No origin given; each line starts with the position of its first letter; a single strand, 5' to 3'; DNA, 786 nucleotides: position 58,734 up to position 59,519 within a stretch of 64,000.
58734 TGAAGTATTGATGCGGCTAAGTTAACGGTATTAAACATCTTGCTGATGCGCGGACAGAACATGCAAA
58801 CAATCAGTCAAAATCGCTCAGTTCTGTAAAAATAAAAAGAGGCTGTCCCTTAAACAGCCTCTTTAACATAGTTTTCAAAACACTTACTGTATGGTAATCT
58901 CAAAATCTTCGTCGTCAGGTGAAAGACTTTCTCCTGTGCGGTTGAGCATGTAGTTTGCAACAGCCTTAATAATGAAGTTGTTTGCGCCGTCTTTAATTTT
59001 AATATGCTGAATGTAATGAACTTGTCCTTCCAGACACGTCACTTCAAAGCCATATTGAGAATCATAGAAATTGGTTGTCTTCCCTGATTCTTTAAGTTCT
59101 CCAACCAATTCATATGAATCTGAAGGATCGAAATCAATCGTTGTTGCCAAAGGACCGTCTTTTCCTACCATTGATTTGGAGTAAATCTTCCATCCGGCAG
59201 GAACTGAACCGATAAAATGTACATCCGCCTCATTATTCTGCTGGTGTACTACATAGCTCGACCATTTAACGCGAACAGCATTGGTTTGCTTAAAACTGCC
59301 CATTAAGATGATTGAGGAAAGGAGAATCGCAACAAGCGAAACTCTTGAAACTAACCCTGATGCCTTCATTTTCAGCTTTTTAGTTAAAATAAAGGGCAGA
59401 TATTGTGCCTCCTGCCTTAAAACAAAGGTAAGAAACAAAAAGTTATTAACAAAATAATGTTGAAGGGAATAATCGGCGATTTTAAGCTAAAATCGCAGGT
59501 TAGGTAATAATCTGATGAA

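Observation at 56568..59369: DsbD accompanied by a stand-alone, cysteine-depleted DsbD-alpha paralog with its own terminator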

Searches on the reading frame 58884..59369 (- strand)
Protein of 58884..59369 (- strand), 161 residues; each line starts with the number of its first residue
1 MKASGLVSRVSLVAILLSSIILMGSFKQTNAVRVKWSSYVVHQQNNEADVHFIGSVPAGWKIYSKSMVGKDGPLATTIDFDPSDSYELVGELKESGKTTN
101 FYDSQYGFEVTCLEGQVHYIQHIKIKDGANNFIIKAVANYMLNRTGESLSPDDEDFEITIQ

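Call 4: search_protein_families(library=pfam, proteins=[window:58884-59369:-], max_evalue=1)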
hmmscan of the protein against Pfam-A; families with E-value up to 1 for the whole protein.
window:58884-59369:- (161 aa): 1 family
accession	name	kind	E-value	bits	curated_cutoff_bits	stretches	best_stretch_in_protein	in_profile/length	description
PF23496.1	Microp_apicomplexa_3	-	0.18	12.4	27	1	7-48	2-43/108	Apicomplexa microprotein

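Call 6: search_protein_families(library=ncbifam, proteins=[window:58884-59369:-], max_evalue=1)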
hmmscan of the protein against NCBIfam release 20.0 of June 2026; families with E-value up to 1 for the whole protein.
window:58884-59369:- (161 aa): 0 families

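Call 7: find_homologous_proteins(query=window:58884-59369:-, max_evalue=0.001)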
Query window:58884-59369:- (161 aa): 34 proteins with E <= 0.001 among 57 candidates.
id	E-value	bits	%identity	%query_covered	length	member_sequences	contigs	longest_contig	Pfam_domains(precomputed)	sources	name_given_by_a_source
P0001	5.7e-97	340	94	100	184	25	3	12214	-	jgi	jgi:hypothetical protein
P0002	6.4e-79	281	76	100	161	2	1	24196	-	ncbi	-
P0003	9.8e-79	280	75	100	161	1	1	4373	-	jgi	jgi:thiol:disulfide interchange protein DsbD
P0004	3.2e-78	279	77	100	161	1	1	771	-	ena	-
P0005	1.7e-77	276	75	100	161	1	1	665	-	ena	-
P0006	1.8e-77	276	74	100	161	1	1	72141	-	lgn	-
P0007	5.0e-77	275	76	100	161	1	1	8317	-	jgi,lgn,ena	-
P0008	5.5e-77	275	75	100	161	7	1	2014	-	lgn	-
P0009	6.5e-77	274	76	100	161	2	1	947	-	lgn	-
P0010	8.3e-77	274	75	100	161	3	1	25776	-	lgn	-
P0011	8.8e-77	274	75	100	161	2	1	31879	-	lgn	-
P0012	1.2e-76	274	74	100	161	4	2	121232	-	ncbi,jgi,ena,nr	ncbi:MAG TPA: hypothetical protein VK826_14260 [Bacteroidia bacterium]|nr:hypothetical protein [Bact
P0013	1.6e-76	273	73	100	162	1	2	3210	-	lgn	-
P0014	4.2e-76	272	73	100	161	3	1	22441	-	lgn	-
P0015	1.8e-75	270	73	100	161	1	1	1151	-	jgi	jgi:hypothetical protein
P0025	2.2e-72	260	72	100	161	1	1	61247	-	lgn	-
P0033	3.5e-58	214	62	100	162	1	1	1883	-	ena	-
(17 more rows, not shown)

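Call 12: find_encoding_contigs(protein=P0012, flank=6000, max_places=3)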
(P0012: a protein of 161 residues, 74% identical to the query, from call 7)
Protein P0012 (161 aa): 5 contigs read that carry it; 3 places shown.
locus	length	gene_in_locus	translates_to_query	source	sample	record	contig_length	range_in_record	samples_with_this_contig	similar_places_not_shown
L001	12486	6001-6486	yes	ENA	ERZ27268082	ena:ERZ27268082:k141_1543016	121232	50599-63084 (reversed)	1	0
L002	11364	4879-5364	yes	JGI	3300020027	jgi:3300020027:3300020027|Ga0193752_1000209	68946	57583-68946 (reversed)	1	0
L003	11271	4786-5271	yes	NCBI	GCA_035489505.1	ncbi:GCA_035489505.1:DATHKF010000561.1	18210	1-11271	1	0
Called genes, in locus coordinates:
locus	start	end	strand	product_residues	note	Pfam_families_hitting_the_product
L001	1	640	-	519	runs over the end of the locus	-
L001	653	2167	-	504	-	PF26696:PTL_trimer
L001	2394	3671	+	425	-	PF00425:Chorismate_bind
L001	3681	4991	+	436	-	PF01171:ATP_bind_3, PF28558:TilS_SCL (weak), PF11734:TilS_C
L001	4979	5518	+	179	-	-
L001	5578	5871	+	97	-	-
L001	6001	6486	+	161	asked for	-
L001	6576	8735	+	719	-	PF02683:DsbD_TM, PF13098:Thioredoxin_2, PF13899:Thioredoxin_7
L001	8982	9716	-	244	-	PF00005:ABC_tran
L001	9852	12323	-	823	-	PF13620:CarboxypepD_reg, PF13715:CarbopepD_reg_2, PF18939:DUF5686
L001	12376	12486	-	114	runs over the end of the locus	PF02627:CMD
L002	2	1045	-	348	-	?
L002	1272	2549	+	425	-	PF00425:Chorismate_bind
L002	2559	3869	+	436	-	PF01171:ATP_bind_3, PF28558:TilS_SCL (weak), PF11734:TilS_C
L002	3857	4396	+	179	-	-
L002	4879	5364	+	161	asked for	-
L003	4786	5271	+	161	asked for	-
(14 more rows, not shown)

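Call 13: find_encoding_contigs(protein=P0033, flank=6000, max_places=3)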
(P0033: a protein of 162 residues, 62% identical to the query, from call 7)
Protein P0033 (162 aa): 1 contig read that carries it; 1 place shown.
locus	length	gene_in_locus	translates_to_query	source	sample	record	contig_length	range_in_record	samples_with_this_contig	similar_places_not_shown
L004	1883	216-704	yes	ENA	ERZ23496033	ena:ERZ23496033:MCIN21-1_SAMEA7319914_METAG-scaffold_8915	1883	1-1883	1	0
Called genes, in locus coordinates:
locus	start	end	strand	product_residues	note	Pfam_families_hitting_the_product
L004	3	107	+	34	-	?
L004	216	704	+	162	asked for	-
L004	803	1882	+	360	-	?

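Call 14: find_encoding_contigs(protein=P0025, flank=6000, max_places=3)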
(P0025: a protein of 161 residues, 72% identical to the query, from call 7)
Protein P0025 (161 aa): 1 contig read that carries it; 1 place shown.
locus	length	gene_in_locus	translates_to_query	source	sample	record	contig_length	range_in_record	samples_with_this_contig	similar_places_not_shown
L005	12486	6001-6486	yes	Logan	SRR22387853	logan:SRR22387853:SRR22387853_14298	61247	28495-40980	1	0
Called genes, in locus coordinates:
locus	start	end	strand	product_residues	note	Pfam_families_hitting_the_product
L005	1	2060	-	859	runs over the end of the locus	PF18962:Por_Secre_tail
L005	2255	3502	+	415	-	PF00425:Chorismate_bind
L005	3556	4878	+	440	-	PF01171:ATP_bind_3, PF11734:TilS_C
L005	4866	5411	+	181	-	-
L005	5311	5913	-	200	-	-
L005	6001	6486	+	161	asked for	-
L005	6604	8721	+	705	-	PF11412:DsbD_N (weak), PF02683:DsbD_TM, PF13098:Thioredoxin_2, PF13899:Thioredoxin_7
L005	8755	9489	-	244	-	PF00005:ABC_tran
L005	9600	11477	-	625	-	PF00662:Proton_antipo_N, PF00361:Proton_antipo_M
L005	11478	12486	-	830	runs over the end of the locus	PF10070:DabA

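Call 17: search_solved_structures(query=A1, max_evalue=10, show_alignments=3)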
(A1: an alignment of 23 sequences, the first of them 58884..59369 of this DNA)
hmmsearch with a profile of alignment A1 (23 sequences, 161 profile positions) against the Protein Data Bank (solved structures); distinct sequences matched with E-value up to 10: 1.
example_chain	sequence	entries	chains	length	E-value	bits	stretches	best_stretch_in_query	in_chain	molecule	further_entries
9um2_A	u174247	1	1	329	0.09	15.8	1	41-115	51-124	GuPTR1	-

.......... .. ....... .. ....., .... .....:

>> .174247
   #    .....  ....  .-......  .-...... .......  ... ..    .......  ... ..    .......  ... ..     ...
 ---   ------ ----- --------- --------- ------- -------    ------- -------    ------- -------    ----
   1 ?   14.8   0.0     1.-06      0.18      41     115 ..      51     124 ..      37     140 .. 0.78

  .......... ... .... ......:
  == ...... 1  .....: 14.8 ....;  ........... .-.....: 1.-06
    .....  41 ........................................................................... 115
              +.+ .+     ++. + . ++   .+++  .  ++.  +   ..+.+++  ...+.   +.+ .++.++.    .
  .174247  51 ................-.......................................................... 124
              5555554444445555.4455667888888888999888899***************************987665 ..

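Call 19: predict_structure(alignment_id=A1)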
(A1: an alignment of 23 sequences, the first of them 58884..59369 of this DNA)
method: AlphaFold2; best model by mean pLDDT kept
length: 161 residues; sequences in the alignment: 23
mean_pLDDT: 83.4   pTM: 0.72
mean pLDDT of the five models: 83.4, 68.6, 62.2, 59.5, 56.2
residues with pLDDT >= 90: 86; 70-90: 44; 50-70: 25; < 50: 6
segments of 3 or more residues with pLDDT < 50: 1-3
pLDDT, mean of each block of 10 residues (from residue 1): 52 70 55 90 93 95 77 82 93 93 82 95 87 93 86 92 81
secondary structure, 60 per line:
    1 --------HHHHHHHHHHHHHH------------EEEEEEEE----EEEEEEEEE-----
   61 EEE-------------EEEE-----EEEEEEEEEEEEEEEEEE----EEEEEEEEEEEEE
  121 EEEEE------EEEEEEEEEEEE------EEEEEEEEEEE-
elements in order: H9-22 E35-42 E47-55 E61-63 E77-80 E86-103 E108-125 E132-143 E150-160

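Call 21: search_protein_representatives(alignment_id=A1)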
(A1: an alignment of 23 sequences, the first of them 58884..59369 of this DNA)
Query: 23 sequences, 161 profile positions. Proteins with E-value up to 0.001 (for the whole library): 1821; up to 1e-10: 386; up to 1e-30: 4. The best 150 are listed.
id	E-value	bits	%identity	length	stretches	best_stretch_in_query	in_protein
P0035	7.0e-51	188.5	-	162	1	1-160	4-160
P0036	1.9e-46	174.1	-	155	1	13-160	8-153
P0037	4.6e-32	127.3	-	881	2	34-158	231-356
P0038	3.9e-31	124.3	-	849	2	26-160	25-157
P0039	2.6e-30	121.6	-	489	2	22-159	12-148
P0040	6.5e-30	120.3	-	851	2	25-160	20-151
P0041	1.8e-29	118.9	-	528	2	34-160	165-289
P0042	1.9e-29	118.8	-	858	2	34-156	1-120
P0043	2.3e-29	118.5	-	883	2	15-158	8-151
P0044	4.3e-29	117.6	-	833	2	34-158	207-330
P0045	6.2e-29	117.1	-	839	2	46-156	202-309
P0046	8.9e-28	113.4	-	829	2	15-160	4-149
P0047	2.4e-27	112.0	-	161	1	12-160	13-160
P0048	6.2e-27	110.6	-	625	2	16-159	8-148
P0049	7.9e-27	110.3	-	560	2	42-159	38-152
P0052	6.6e-26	107.3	-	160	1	16-159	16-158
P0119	4.4e-17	78.6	-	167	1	11-160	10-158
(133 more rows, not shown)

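Call 23: fold_search(model_id=the predicted structure, library=pdb)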
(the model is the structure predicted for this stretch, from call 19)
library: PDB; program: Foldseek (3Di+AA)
matches with E <= 10: 1635; with E <= 0.001: 23
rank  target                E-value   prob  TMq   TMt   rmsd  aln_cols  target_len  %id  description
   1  1vrs_C                7.0e-05  1.00  0.49  0.67   3.7       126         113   10  Crystal structure of the disulfide-linked complex between the N-terminal and C-terminal domain of the electron transfe (released 2005-07-12)
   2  6dps_E                8.6e-05  1.00  0.52  0.67   3.9       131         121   18  Crystal Structure of Neisseria meningitidis DsbD n-terminal domain in the oxidised form (released 2018-09-12)
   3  1l6p                  2.2e-04  1.00  0.48  0.61   6.0       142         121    9  N-terminal of DsbD (residues 20-144) from E. coli. (released 2002-06-12)
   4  1jpe                  2.3e-04  1.00  0.46  0.60   4.1       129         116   11  Crystal structure of DsbD-alpha; the N-terminal domain of DsbD (released 2002-09-25)
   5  1vrs_A                2.7e-04  1.00  0.49  0.63   3.7       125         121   10  Crystal structure of the disulfide-linked complex between the N-terminal and C-terminal domain of the electron transfe (released 2005-07-12)
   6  6c29_A                2.7e-04  1.00  0.53  0.37   3.9       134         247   13  Crystal structure of the N-terminal periplasmic domain of ScsB from Proteus mirabilis (released 2018-03-07)
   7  3pfu                  2.7e-04  1.00  0.47  0.60   6.0       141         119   10  N-terminal domain of Thiol:disulfide interchange protein DsbD in its reduced form (released 2011-05-04)
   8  1jzd_C                2.9e-04  1.00  0.46  0.59   4.1       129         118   10  DsbC-DsbDalpha complex (released 2003-03-08)
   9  1z5y_D                3.2e-04  1.00  0.46  0.60   4.0       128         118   11  Crystal Structure Of The Disulfide-Linked Complex Between The N-Terminal Domain Of The Electron Transfer Catalyst DsbD (released 2005-07-19)
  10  1gyw_A                3.6e-04  1.00  0.42  0.52   4.7       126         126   10  Gamma-adaptin appendage domain from clathrin adaptor AP1 A753D mutant (released 2002-08-22)
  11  6dps_C                3.8e-04  1.00  0.49  0.62   3.9       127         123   19  Crystal Structure of Neisseria meningitidis DsbD n-terminal domain in the oxidised form (released 2018-09-12)
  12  1iu1_A                3.8e-04  1.00  0.41  0.51   5.2       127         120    9  Crystal structure of human gamma1-adaptin ear domain (released 2002-07-10)
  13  5cn1_C                4.9e-04  1.00  0.47  0.63   5.2       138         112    9  Crystal structure of yeast GGA1_GAE domain-P21 (released 2016-07-20)
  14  6dps_D                5.7e-04  1.00  0.50  0.63   3.8       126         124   18  Crystal Structure of Neisseria meningitidis DsbD n-terminal domain in the oxidised form (released 2018-09-12)
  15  1vrs_B                5.7e-04  1.00  0.49  0.61   3.7       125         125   10  Crystal structure of the disulfide-linked complex between the N-terminal and C-terminal domain of the electron transfe (released 2005-07-12)
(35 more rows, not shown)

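Call 28: find_related_loci(query=A3, collection=genome_contigs, flank=6000)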
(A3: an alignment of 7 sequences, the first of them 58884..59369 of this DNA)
Query A3 (161 aa) in genome_contigs; peptide patterns used: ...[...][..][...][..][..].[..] (x = any residue, [..] = any of these).
30 stretches matched a pattern; 19 encode a relative of the query (tblastn E <= 1e-3); 19 distinct loci.
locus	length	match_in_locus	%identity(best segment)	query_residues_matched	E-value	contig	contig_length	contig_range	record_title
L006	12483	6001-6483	76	1-161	9e-87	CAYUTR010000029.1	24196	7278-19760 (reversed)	MAG TPA_asm: uncultured Chryseobacterium sp. isolate SRP136066_co1_95 genome assembly, contig: NODE_1833_length_24196_co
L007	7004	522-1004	76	1-161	3e-85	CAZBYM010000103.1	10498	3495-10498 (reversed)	MAG TPA_asm: uncultured Chryseobacterium sp. isolate binchicken_co248_158 genome assembly, contig: NODE_8729_length_1049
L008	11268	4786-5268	74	1-161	2e-84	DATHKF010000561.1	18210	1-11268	MAG TPA_asm: Bacteroidia bacterium isolate SMAG_U12573 k141_329107, whole genome shotgun sequence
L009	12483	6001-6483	73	1-161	9e-84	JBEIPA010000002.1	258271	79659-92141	MAG: Flavobacteriales bacterium isolate Sample-106-S6-bin-32 Sample_106_S6-bin_32-k141_165444, whole genome shotgun sequ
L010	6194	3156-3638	52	1-161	2e-53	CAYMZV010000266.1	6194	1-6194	MAG TPA_asm: uncultured Chryseobacterium sp. isolate binchicken_co50_371 genome assembly, contig: NODE_18086_length_6194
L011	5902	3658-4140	48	1-161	2e-52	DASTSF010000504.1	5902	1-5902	MAG TPA_asm: Bacteroidia bacterium isolate SMAG_U2273 k141_1123665, whole genome shotgun sequence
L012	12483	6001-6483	50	1-161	4e-52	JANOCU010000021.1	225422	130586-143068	MAG: Bacteroidota bacterium isolate VAR_17_metabat_285 VAR_17_k141_3524897, whole genome shotgun sequence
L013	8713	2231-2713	49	1-161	7e-52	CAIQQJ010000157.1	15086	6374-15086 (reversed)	MAG: uncultured Flavobacteriales bacterium isolate Kiruna3_bin-3741 genome assembly, contig: bin-3741:157/181, whole gen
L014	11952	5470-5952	51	1-161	3e-51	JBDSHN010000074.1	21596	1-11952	MAG: Bacteroidia bacterium isolate cluster1_bin.277 k127_2653511, whole genome shotgun sequence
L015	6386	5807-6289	51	1-161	1e-50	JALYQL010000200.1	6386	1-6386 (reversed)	MAG: Bacteroidota bacterium isolate MDV bin62 SD1454-56_k127_2175464, whole genome shotgun sequence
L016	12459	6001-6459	51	8-160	4e-49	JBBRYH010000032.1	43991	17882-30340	MAG: Bacteroidia bacterium isolate La5_metabat2.035 La5_metabat2.035_K_2635116_L_43991_cov_16.4822, whole genome shotgun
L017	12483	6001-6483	36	1-161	9e-29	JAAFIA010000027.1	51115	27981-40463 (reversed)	MAG: Bacteroidetes bacterium isolate bin17.concoct.ball.095 WN_Bacteroidetes_4_scaffold_27, whole genome shotgun sequenc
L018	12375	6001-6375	35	34-159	5e-17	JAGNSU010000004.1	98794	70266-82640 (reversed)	MAG: Flavobacteriales bacterium isolate Go_SlAct_bin_145 Go_SlAct_533_length_98794_cov_14.849423, whole genome shotgun s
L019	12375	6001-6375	33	34-159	5e-16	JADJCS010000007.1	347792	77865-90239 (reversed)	MAG: Flavobacteriales bacterium isolate Aved_18-Q3-R54-62_BATAC.626 tig00009660-10-3478040, whole genome shotgun sequenc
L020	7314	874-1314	24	13-160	3e-14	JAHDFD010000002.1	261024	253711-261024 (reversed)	MAG: Chitinophagales bacterium isolate MAG-197 RZ_83, whole genome shotgun sequence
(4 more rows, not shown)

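Call 49: search_protein_families(library=pfam, alignment_id=A2, max_evalue=0.01)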
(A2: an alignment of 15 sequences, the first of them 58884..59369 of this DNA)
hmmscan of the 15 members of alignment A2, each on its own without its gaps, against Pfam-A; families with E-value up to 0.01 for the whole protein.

A. member 1, window:58884-59369:- (161 aa): 0 families

B. families by the number of members that match (of 15 scanned): 1 family
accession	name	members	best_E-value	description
PF11412.14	DsbD_N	8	1.1e-14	Thiol:disulfide interchange protein DsbD, N-terminal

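Call 60: find_encoding_contigs(protein=P0052, flank=5000, max_places=2)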
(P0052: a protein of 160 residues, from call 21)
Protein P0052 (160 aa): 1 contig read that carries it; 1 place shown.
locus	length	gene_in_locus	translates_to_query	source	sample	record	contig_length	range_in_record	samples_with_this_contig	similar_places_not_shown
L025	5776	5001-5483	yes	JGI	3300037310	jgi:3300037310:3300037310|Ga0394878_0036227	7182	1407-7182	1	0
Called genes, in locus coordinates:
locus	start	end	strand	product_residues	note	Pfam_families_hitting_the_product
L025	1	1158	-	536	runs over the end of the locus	PF26696:PTL_trimer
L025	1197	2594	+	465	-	PF00425:Chorismate_bind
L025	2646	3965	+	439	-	PF01171:ATP_bind_3, PF28558:TilS_SCL, PF11734:TilS_C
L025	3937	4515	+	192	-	-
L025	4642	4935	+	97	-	-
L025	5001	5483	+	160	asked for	-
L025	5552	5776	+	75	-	?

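Call 61: find_encoding_contigs(protein=P0119, flank=5000, max_places=2)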
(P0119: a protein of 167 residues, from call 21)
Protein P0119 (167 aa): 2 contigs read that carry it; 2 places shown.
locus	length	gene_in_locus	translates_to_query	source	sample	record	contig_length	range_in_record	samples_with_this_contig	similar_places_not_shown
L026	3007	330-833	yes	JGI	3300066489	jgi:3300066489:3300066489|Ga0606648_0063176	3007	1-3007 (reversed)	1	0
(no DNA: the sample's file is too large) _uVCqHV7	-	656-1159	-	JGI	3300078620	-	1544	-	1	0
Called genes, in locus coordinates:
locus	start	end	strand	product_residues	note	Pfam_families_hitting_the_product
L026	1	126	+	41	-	?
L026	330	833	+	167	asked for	-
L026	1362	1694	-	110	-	-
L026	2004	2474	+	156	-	PF04002:RadC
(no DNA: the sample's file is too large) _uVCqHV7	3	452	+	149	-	?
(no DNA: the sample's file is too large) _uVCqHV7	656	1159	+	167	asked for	-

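Call 63: find_encoding_contigs(protein=P0047, flank=5000, max_places=2)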
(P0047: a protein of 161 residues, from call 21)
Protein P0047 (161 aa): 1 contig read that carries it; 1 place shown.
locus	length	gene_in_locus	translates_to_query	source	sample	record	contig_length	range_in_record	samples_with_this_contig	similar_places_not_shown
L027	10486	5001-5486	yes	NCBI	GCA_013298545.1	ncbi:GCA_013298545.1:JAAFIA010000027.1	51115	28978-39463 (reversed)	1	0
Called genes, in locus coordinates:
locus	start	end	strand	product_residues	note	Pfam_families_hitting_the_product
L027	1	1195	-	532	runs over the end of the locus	PF26696:PTL_trimer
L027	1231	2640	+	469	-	PF00425:Chorismate_bind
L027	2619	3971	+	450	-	PF01171:ATP_bind_3, PF28558:TilS_SCL, PF11734:TilS_C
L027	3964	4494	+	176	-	-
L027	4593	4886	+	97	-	-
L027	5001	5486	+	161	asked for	PF11412:DsbD_N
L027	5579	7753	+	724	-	PF11412:DsbD_N, PF02683:DsbD_TM, PF13098:Thioredoxin_2, PF13899:Thioredoxin_7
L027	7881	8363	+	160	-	PF25056:DUF7793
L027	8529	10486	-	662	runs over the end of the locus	PF18962:Por_Secre_tail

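Call 71: search_protein_families(library=pfam, alignment_id=A4, max_evalue=0.001)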
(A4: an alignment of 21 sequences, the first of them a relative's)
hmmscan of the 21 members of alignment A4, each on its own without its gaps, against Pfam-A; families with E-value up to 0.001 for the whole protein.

A. member 1, P0103 (169 aa): 1 family
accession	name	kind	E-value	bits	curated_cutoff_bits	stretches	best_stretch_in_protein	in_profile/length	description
PF11412.14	DsbD_N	-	2e-12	47.6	25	1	35-154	11-117/119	Thiol:disulfide interchange protein DsbD, N-terminal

B. families by the number of members that match (of 21 scanned): 1 family
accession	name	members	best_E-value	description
PF11412.14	DsbD_N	20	4.9e-16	Thiol:disulfide interchange protein DsbD, N-terminal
